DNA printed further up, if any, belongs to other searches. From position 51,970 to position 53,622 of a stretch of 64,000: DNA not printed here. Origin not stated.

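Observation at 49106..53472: ECF-Spy-MbnP-MbnH-YHYH(T9SS): candidate methanobactin-independent copper/envelope system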

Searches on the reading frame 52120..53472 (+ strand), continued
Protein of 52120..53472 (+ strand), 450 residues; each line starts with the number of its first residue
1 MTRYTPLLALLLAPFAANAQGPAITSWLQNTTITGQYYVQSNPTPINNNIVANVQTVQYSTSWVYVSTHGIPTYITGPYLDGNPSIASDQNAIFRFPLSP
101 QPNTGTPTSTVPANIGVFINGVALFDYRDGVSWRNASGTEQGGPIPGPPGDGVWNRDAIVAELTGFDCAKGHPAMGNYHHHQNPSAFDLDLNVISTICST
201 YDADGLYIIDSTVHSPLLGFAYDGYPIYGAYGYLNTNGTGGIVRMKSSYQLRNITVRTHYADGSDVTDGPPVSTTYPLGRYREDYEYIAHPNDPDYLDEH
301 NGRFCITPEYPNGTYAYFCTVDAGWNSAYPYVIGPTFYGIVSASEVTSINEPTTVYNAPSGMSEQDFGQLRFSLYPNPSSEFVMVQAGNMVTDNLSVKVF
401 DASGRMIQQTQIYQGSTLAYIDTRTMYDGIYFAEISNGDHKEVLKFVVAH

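Call 20: find_related_loci(query=A1, collection=genome_contigs, flank=10000)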
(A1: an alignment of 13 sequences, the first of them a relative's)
Query A1 (450 aa) in genome_contigs; peptide patterns used: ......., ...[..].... (x = any residue, [..] = any of these).
600 stretches matched a pattern (row limit reached: there are more); 477 encode a relative of the query (tblastn E <= 1e-3); the best 80 are kept; 80 distinct loci.
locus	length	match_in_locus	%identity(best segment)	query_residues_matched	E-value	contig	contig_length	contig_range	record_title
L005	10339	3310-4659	79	1-450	0e+0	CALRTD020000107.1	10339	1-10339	MAG: Synechococcus sp. UW140 isolate JJ-JE56-12-3-mx-bin559 genome assembly, contig: JJ-RDS211-73-C521, whole genome sho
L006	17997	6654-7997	71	1-450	0e+0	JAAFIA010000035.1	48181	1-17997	MAG: Bacteroidetes bacterium isolate bin17.concoct.ball.095 WN_Bacteroidetes_4_scaffold_35, whole genome shotgun sequenc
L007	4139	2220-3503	73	22-450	0e+0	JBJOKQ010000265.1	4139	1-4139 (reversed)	MAG: Bacteroidota bacterium isolate sycamorecreek_2019_sw_WHONDRS-S19S_0028_A_bin.11 scaffold_0006952, whole genome shot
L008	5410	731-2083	67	1-450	0e+0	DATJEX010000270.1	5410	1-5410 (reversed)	MAG TPA_asm: Bacteroidia bacterium isolate SMAG_U15444 k141_2439477, whole genome shotgun sequence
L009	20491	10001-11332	66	7-450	0e+0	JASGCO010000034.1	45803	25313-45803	MAG: Sediminibacterium sp. isolate MAG03 NODE_362_length_45803_cov_21.730043, whole genome shotgun sequence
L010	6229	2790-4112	67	9-450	0e+0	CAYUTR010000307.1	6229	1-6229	MAG TPA_asm: uncultured Chryseobacterium sp. isolate SRP136066_co1_95 genome assembly, contig: NODE_20757_length_6229_co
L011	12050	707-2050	65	3-450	0e+0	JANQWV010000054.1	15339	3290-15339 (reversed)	MAG: Flavobacteriales bacterium isolate MAG_96 P22051_105_S27_metaspades_6351_15339_cov_7, whole genome shotgun sequence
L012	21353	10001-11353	66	1-450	0e+0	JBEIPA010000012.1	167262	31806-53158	MAG: Flavobacteriales bacterium isolate Sample-106-S6-bin-32 Sample_106_S6-bin_32-k141_1679955, whole genome shotgun seq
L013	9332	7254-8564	66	1-438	0e+0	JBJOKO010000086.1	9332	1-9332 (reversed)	MAG: Bacteroidota bacterium isolate sycamorecreek_2019_sw_WHONDRS-S19S_0028_A_bin.1 scaffold_0001704, whole genome shotg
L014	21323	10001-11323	65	7-444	0e+0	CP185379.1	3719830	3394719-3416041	MAG: Candidatus Pollutiaquabacter aromativorans isolate NLOS2-E-001 chromosome, complete genome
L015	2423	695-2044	64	1-448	0e+0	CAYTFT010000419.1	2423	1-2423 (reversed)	MAG TPA_asm: uncultured Chitinophagales bacterium isolate SRP173033_co3_137 genome assembly, contig: NODE_82204_length_2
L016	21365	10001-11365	62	1-450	0e+0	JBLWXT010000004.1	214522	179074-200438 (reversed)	MAG: Owenweeksia sp. isolate EA21-07 A21maxbin.029RE.5K@4, whole genome shotgun sequence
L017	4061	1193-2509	63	10-450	0e+0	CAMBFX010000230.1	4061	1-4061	MAG: Chryseobacterium gleum isolate TH-08apr19-135 genome assembly, contig: TH-08apr19-C55978, whole genome shotgun sequ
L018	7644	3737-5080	63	3-450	0e+0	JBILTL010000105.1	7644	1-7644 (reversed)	MAG: Flavobacteriales bacterium isolate ME2018-07-11_3300044614_group8_bin266 Rohwer_bin976_scaffold_11758_c1, whole gen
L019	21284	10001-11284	65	22-448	0e+0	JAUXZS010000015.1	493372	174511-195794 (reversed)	MAG: Bacteroidota bacterium isolate C18_maxbin.119 C18_k141_203660, whole genome shotgun sequence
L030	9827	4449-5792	60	1-450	0e+0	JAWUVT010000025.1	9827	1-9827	MAG: Flavobacteriales bacterium isolate HBSea_ice_MAG1511 BAT.1511_737044_flag=0_multi=4.9950_len=9827, whole genome sho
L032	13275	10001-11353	61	1-448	0e+0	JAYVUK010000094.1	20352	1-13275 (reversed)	MAG: Bacteroidota bacterium isolate GL74_UP_metabinner_7 GL74_UP_metabinner_7_93, whole genome shotgun sequence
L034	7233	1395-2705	62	10-448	0e+0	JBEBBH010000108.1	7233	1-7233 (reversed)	MAG: Bacteroidota bacterium isolate arikareeriver_2019_sw_WHONDRS-S19S_0023_B_bin.9 scaffold_1404693, whole genome shotg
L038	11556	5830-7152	62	8-448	0e+0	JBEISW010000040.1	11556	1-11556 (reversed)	MAG: Crocinitomicaceae bacterium isolate Sample-107-S80-bin-72 Sample_107_S80-bin_72-k141_2238168, whole genome shotgun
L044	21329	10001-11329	65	7-448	0e+0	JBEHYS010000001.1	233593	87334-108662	MAG: Bacteroidota bacterium isolate ESF1.bin.59 NODE_48_length_233593_cov_7.506895, whole genome shotgun sequence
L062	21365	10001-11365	58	1-450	0e+0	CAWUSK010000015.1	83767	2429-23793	MAG: uncultured Flavobacteriales bacterium isolate HER22_SLD_2000_bin_48 genome assembly, contig: HER22_SLD_2000_bin_48-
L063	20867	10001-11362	60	4-450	0e+0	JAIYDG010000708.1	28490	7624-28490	MAG: Bacteroidetes bacterium isolate H1_MAG_00027 pond_H1_MAG_00027_000000000055, whole genome shotgun sequence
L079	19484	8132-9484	59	1-448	2e-179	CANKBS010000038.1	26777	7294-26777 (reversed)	MAG: Sphingobacteriaceae bacterium isolate RH-26jul17-170 genome assembly, contig: RH-26jul17-C4505, whole genome shotgu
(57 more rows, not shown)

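Call 31: predict_structure(alignment_id=A1)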
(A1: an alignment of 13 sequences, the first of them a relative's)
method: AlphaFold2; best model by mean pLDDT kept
length: 450 residues; sequences in the alignment: 13
mean_pLDDT: 36.7   pTM: 0.27
mean pLDDT of the five models: 36.7, 36.6, 36.3, 35.7, 34.6
residues with pLDDT >= 90: 23; 70-90: 42; 50-70: 20; < 50: 365
segments of 3 or more residues with pLDDT < 50: 1-136, 138-365
pLDDT, mean of each block of 10 residues (from residue 1): 44 33 26 25 25 30 35 26 26 34 27 24 23 44 35 27 22 22 20 22 21 20 21 22 21 25 35 33 25 28 21 22 23 21 26 27 50 65 70 82 92 71 85 89 86
secondary structure, 60 per line:
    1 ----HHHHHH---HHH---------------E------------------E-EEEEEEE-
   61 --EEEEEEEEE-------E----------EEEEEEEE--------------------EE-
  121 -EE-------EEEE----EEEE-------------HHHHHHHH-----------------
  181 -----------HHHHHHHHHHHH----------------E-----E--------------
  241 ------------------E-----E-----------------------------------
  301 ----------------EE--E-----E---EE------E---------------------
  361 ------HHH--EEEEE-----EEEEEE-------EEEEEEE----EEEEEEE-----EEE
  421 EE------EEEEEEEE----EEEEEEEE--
elements in order: H5-10 E53-59 E63-71 E90-97 E131-134 E139-142 H156-163 H192-203 E372-376 E382-387 E395-401 E406-412 E418-422 E429-436 E441-448

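Call 33: search_protein_families(library=pfam, proteins=[L038:1086-2072:+, L038:2069-2695:+, L038:2682-4964:+, L038:4961-5791:+, L038:7283-11556:+, L044:8167-9930:+, L062:7840-9870:+, L063:11439-13019:+, L030:3691-4371:+, L079:1009-6375:+], max_evalue=0.001)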
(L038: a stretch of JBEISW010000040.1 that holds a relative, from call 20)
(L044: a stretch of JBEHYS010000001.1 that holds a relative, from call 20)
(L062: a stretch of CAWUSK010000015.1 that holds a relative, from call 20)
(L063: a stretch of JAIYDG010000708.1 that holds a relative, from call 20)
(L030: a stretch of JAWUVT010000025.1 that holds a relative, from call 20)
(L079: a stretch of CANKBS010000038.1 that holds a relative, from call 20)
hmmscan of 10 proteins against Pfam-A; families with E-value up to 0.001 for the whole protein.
L038:1086-2072:+ (328 aa): 0 families

L038:2069-2695:+ (208 aa): 1 family
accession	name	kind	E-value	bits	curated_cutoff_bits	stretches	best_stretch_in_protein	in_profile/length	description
PF21582.3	CBM30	-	5.6e-06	26.8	27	1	78-190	44-154/170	Carbohydrate binding domain 30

L038:2682-4964:+ (760 aa): 3 families
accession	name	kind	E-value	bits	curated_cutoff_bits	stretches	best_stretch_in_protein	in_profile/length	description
PF00933.27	Glyco_hydro_3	-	9.7e-69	232.6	27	1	46-382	1-314/316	Glycosyl hydrolase family 3 N terminal domain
PF01915.27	Glyco_hydro_3_C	-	1.1e-28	101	31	1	420-647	1-200/200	Glycosyl hydrolase family 3 C-terminal domain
PF14310.12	Fn3-like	-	6.5e-14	52.3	25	1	687-752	3-69/71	Fibronectin type III-like domain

L038:4961-5791:+ (276 aa): 0 families

L038:7283-11556:+ (1424 aa): 7 families
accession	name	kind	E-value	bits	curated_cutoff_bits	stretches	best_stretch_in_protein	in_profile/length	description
PF16561.11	AMPK1_CBM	-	1.7e-52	176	26.8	7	146-220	12-80/85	Glycogen recognition site of AMP-activated protein kinase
PF02922.24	CBM_48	-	1.6e-39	134.5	22.4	4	625-677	26-78/83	Carbohydrate-binding module 48 (Isoamylase N-terminal domain)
PF22058.2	X25_BaPul_like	-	3.5e-39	133.2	27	4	266-322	14-71/87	Pullulanase X25 domain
PF00686.25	CBM_20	-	3.2e-12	46.5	23.3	0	638-667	36-68/97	Starch binding domain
PF22019.2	GlgB_N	-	1e-07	32.4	27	0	638-669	52-84/94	alpha-1,4-glucan branching enzyme GlgB, N-terminal domain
PF11617.13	Cu-binding_MopE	-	1.6e-07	31.8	27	1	1028-1056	1-28/30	Putative metal-binding motif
PF25311.1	WDGH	-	0.00085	20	27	0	922-947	45-70/97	WDGH domain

L044:8167-9930:+ (587 aa): 1 family
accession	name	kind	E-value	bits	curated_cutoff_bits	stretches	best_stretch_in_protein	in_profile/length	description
PF05960.17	DUF885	-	6.5e-163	544.6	32.4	1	45-580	1-532/532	Bacterial protein of unknown function (DUF885)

L062:7840-9870:+ (676 aa): 2 families
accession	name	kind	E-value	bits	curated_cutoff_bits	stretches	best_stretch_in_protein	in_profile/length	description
PF08757.17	CotH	-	4.7e-53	181.2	23.8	1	220-580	1-322/322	CotH kinase protein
PF18962.6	Por_Secre_tail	-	4.3e-09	37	27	1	605-673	1-74/75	Secretion system C-terminal sorting domain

L063:11439-13019:+ (526 aa): 4 families
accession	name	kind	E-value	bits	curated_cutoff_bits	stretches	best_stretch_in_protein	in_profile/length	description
PF00884.28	Sulfatase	-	7.7e-43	147.4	25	1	23-333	1-300/301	Sulfatase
PF16347.10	SGSH_C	-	6e-10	39.9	29.3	1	291-414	10-131/154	N-sulphoglucosamine sulphohydrolase, C-terminal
PF18962.6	Por_Secre_tail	-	0.0001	23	27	1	463-518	3-66/75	Secretion system C-terminal sorting domain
PF01663.27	Phosphodiest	-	0.00013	22.1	23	1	28-277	4-221/342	Type I phosphodiesterase / nucleotide pyrophosphatase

L030:3691-4371:+ (226 aa): 1 family
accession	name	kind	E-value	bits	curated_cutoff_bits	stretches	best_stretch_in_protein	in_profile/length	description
PF00719.24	Pyrophosphatase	-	4e-35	121.3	23.5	1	61-222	1-153/153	Inorganic pyrophosphatase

L079:1009-6375:+ (1788 aa): 2 families
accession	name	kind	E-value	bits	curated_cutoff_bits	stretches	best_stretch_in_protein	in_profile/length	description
PF13585.12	CHU_C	-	4.5e-21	75.2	27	1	1698-1785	2-86/86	CHU_C Type IX secretion signal domain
PF21722.4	Gly_rich_2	-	2e-16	61.1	24.3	1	270-521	2-226/226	Glycine-rich domain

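Call 79: search_protein_families(library=pfam, proteins=[L011:2102-3394:-, L032:6268-6870:+, L004:11341-12513:+], max_evalue=0.001)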
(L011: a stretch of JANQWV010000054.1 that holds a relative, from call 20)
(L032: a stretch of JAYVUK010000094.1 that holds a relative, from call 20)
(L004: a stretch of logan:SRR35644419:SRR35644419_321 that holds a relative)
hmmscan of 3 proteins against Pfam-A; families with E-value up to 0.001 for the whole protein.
L011:2102-3394:- (430 aa): 3 families
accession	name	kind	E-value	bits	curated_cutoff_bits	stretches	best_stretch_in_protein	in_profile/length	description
PF00270.35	DEAD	-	4.1e-50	170.2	26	1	26-191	2-166/167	DEAD/DEAH box helicase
PF00271.37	Helicase_C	-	9.7e-31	106.7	23.5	1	228-336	2-109/110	Helicase conserved C-terminal domain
PF04851.21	ResIII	-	2.5e-11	44.2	22.5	1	29-186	9-163/164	Type III restriction enzyme, res subunit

L032:6268-6870:+ (200 aa): 4 families
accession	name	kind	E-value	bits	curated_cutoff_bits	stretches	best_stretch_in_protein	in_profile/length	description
PF00578.27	AhpC-TSA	-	4.7e-18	65.8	26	1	29-144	5-118/124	AhpC/TSA family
PF08534.16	Redoxin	-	1.4e-15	57.8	26.6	1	29-154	6-132/148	Redoxin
PF13905.12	Thioredoxin_8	-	2.1e-07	31.6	27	1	54-142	5-89/94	Thioredoxin-like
PF13098.12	Thioredoxin_2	-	0.00048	20.9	27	1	49-156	4-95/104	Thioredoxin-like domain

L004:11341-12513:+ (390 aa): 2 families
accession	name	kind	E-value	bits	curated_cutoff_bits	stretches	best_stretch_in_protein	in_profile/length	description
PF03150.19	CCP_MauG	-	2.1e-42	145.7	25.6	1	68-217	2-142/149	Di-haem cytochrome c peroxidase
PF00034.26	Cytochrom_C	-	5.4e-05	24.9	21.3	0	261-374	11-90/90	Cytochrome c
